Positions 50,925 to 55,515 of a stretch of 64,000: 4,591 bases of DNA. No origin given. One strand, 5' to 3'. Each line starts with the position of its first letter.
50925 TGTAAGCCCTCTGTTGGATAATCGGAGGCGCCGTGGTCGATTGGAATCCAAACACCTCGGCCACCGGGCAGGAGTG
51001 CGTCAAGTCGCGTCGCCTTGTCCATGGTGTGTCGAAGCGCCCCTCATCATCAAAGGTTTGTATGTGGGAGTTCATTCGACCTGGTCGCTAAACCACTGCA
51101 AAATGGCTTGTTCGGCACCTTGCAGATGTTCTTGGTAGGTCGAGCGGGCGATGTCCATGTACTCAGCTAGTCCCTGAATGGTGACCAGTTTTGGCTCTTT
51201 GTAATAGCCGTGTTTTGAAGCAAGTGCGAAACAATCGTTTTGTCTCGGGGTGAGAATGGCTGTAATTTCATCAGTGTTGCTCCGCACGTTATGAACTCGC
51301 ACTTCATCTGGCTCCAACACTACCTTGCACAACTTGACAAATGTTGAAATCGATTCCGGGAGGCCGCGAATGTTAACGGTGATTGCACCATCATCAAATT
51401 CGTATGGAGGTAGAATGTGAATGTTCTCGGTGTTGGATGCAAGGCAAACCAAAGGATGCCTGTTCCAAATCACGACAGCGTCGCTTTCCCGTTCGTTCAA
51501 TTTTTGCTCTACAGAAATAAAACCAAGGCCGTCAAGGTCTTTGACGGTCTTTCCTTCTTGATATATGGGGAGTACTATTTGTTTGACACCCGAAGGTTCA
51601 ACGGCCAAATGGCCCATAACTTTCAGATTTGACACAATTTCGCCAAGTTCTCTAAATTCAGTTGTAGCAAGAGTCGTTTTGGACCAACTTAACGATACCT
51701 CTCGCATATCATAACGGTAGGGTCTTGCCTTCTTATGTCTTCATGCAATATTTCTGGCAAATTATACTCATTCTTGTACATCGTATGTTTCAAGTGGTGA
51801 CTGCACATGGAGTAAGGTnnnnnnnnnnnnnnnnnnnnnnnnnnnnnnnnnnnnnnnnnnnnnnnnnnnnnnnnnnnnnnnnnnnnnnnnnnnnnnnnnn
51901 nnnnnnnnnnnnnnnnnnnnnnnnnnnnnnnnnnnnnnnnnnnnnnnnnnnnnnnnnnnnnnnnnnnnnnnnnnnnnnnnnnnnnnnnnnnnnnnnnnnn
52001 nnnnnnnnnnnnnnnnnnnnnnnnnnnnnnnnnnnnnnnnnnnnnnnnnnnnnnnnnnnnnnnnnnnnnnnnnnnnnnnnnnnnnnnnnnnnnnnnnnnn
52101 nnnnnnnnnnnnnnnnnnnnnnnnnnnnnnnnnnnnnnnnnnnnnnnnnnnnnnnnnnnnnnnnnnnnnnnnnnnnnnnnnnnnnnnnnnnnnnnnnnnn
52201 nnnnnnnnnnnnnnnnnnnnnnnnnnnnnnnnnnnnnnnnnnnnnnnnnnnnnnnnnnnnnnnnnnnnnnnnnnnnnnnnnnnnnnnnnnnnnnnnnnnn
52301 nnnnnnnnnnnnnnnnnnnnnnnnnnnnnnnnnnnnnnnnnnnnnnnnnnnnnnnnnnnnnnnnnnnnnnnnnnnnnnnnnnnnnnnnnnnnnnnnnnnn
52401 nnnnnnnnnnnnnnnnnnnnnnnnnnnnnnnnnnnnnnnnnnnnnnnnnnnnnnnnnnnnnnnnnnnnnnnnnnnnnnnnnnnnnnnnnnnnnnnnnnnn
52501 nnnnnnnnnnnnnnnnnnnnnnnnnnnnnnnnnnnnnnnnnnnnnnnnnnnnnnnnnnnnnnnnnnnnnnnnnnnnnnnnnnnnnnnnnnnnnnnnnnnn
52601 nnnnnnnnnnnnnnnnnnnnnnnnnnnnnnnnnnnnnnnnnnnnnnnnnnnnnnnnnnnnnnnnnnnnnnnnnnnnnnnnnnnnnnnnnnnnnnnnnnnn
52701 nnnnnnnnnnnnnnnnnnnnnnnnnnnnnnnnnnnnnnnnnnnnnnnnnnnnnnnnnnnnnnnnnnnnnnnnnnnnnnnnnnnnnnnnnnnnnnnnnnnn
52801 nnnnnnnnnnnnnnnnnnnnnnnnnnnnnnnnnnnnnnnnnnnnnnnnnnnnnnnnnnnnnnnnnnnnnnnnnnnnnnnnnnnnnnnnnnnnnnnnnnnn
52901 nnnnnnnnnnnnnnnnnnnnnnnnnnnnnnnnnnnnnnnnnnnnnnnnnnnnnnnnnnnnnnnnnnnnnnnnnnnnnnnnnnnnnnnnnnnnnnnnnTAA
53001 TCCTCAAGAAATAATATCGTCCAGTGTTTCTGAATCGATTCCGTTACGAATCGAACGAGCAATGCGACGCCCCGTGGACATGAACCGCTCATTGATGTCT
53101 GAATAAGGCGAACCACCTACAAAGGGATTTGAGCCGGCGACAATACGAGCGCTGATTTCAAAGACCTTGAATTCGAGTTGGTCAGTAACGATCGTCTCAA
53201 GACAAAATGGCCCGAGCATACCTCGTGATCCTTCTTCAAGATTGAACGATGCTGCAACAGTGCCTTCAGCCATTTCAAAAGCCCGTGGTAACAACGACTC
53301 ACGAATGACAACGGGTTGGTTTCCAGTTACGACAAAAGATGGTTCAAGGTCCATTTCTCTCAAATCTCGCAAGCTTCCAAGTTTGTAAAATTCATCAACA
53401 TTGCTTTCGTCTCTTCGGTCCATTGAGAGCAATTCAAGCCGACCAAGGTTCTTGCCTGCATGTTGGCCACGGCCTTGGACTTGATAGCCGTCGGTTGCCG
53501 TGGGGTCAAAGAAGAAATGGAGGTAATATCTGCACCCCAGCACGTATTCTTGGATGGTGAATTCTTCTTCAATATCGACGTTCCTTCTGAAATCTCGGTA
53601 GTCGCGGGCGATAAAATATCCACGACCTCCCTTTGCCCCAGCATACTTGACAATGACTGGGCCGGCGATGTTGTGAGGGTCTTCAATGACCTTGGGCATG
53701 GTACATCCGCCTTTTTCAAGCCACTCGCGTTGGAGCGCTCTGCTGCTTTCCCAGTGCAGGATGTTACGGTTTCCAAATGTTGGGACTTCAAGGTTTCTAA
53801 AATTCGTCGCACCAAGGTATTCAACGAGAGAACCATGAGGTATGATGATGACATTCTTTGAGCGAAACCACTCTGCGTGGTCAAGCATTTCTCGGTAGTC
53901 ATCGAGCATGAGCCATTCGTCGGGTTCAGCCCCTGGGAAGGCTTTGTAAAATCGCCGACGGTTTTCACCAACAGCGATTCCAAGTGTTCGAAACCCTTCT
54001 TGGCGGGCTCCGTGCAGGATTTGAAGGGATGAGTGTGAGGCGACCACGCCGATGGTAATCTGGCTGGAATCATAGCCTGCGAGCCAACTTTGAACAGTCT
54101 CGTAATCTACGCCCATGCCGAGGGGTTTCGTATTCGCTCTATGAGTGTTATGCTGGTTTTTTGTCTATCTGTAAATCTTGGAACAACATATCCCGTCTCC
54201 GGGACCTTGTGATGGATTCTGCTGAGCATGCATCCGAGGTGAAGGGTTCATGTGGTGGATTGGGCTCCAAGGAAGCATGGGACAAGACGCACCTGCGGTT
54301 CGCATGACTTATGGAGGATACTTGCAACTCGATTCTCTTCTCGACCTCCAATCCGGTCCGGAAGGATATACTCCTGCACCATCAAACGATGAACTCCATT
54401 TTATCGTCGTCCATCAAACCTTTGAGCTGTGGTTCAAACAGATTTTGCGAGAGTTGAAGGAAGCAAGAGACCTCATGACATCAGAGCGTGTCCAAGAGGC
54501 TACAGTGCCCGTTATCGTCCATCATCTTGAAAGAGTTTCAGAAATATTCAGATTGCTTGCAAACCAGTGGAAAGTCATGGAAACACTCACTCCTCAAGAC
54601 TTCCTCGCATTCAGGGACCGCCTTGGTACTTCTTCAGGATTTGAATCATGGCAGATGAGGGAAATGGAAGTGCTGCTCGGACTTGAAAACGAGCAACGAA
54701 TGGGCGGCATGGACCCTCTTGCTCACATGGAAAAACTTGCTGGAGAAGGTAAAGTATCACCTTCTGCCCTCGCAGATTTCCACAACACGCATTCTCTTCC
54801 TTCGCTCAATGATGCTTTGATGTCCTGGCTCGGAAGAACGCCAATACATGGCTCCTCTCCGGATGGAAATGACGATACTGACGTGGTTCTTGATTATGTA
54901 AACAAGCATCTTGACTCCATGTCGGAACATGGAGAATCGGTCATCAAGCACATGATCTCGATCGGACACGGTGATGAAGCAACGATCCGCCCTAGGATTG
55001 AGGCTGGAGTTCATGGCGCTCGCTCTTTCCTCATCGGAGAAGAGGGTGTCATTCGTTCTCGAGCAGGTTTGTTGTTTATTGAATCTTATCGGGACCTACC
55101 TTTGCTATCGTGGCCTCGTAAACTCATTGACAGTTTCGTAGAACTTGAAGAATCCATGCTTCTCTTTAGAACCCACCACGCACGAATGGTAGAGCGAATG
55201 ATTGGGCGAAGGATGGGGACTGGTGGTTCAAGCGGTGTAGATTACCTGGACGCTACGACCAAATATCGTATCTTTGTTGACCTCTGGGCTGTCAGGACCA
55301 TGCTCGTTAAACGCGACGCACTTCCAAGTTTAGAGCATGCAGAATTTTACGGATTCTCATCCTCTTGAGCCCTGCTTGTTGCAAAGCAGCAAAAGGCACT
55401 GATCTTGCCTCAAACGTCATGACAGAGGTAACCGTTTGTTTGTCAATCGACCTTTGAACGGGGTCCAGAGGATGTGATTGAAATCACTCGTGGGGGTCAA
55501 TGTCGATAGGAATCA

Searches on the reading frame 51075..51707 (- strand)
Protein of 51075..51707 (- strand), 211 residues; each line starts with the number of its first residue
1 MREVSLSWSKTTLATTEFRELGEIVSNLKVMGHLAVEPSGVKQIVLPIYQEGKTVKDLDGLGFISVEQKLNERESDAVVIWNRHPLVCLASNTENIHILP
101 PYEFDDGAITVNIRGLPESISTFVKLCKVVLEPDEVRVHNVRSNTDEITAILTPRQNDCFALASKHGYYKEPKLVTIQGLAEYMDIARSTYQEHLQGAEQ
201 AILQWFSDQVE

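Call 73: search_protein_families(library=pfam, proteins=[window:51075-51707:-], max_evalue=0.01)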
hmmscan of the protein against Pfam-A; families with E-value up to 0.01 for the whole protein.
window:51075-51707:- (211 aa): 1 family
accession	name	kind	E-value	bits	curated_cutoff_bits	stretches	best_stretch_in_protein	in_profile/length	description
PF04967.18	HTH_10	-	8.2e-13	48.4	23.1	1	152-203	1-52/53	HTH DNA binding domain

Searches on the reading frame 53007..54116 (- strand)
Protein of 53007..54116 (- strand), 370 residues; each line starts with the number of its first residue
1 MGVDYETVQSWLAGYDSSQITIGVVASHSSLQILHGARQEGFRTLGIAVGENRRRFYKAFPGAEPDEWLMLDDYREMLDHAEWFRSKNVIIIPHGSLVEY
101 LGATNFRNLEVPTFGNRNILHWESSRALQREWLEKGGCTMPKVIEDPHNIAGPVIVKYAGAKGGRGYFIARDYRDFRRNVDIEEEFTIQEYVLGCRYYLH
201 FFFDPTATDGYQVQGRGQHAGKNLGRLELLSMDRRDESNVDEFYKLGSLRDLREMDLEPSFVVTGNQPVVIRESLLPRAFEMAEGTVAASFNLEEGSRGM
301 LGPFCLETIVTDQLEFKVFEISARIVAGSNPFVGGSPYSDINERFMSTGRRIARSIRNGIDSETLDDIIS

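Call 101: search_protein_families(library=pfam, proteins=[window:53007-54116:-], max_evalue=0.000001)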
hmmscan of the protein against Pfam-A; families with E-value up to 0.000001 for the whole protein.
window:53007-54116:- (370 aa): 2 families
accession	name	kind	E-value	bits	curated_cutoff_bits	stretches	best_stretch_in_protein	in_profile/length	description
PF06973.17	DUF1297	-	5.6e-51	173.2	23.8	1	184-369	21-187/188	Domain of unknown function (DUF1297)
PF06849.18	DUF1246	-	3.7e-39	133.9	25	1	22-143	1-121/122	Protein of unknown function (DUF1246)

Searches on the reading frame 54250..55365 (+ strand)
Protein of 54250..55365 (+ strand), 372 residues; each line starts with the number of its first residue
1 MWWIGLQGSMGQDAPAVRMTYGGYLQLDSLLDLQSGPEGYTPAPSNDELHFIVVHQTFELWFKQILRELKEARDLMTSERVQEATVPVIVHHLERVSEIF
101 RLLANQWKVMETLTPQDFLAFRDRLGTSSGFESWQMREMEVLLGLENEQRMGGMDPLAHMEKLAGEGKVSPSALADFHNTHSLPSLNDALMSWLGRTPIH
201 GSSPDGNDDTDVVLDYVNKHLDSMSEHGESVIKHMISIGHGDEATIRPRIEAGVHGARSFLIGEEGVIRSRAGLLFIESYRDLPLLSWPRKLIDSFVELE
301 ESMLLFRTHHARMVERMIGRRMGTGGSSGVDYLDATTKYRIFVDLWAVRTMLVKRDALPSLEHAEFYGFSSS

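Call 101: search_protein_families(library=pfam, proteins=[window:54250-55365:+], max_evalue=0.000001)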
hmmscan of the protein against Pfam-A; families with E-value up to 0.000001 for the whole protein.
window:54250-55365:+ (372 aa): 1 family
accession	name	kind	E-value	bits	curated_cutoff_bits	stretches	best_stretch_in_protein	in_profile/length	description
PF03301.18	Trp_dioxygenase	-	3.9e-60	204.5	34.9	1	18-352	14-346/346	Tryptophan 2,3-dioxygenase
